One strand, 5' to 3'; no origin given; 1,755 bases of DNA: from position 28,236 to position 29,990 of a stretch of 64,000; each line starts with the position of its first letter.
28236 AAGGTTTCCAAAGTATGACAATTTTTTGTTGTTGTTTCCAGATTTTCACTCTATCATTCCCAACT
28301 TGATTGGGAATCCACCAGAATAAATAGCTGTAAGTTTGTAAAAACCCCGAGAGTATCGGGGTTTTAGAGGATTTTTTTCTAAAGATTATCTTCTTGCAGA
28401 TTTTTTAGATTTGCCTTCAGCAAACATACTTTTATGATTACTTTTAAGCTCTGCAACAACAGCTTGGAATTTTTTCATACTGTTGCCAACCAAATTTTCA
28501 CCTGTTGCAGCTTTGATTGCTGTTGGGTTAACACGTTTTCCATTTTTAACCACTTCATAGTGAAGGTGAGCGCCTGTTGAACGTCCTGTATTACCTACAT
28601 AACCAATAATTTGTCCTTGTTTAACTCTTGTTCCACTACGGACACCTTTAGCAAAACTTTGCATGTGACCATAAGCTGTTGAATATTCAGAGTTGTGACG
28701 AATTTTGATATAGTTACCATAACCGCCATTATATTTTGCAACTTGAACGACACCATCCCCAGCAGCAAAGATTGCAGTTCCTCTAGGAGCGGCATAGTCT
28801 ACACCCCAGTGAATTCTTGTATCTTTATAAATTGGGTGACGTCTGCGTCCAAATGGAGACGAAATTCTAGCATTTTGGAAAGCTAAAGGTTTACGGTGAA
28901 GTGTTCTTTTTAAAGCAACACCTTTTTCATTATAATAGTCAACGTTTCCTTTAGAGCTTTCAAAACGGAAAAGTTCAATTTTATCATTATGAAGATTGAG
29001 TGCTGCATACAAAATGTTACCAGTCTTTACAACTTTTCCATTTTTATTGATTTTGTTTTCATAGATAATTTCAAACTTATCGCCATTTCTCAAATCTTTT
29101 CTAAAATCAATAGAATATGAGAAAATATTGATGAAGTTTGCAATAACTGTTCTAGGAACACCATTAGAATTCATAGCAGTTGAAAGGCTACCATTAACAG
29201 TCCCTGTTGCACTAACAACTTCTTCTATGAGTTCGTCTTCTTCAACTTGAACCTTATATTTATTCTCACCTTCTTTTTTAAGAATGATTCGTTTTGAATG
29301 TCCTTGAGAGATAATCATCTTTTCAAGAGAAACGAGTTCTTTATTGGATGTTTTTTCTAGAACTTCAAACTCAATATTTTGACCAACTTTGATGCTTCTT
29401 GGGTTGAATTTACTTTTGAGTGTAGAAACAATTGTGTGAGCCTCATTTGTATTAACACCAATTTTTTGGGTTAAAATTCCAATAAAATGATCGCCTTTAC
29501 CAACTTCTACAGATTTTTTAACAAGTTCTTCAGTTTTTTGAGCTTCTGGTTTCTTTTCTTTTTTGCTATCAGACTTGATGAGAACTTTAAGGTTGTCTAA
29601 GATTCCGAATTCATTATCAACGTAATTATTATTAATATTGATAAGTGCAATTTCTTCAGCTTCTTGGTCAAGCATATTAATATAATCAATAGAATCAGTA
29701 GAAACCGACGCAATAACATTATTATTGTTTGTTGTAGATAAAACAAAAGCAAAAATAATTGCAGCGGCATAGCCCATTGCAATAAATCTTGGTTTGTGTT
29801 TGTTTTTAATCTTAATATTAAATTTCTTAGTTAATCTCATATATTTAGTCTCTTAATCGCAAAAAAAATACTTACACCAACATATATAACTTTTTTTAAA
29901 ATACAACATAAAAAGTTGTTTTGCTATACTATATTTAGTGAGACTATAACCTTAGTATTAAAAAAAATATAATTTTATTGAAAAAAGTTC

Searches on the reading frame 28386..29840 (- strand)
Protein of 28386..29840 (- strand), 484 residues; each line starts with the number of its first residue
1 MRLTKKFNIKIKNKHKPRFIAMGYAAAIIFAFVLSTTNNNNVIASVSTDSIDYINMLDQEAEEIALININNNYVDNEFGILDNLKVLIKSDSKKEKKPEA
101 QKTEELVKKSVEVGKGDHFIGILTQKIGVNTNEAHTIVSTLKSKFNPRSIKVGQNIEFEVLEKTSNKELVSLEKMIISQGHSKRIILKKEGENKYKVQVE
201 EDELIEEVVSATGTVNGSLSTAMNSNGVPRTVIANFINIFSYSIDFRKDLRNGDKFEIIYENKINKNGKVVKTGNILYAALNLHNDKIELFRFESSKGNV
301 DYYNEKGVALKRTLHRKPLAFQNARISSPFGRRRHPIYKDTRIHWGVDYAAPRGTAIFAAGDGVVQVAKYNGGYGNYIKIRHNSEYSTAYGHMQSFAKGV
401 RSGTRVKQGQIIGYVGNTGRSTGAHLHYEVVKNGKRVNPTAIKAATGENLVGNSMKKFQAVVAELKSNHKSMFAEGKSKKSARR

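Call 58: search_protein_families(library=pfam, proteins=[window:28386-29840:-], max_evalue=0.001)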
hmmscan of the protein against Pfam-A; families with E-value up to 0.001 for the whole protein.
window:28386-29840:- (484 aa): 2 families
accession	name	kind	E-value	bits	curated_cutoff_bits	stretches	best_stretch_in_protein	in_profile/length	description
PF01551.29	Peptidase_M23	-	1.1e-33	115.7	28.7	1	343-439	2-96/96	Peptidase family M23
PF19425.4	Csd3_N2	-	2e-11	44.3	27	1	210-330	8-120/122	Csd3 second domain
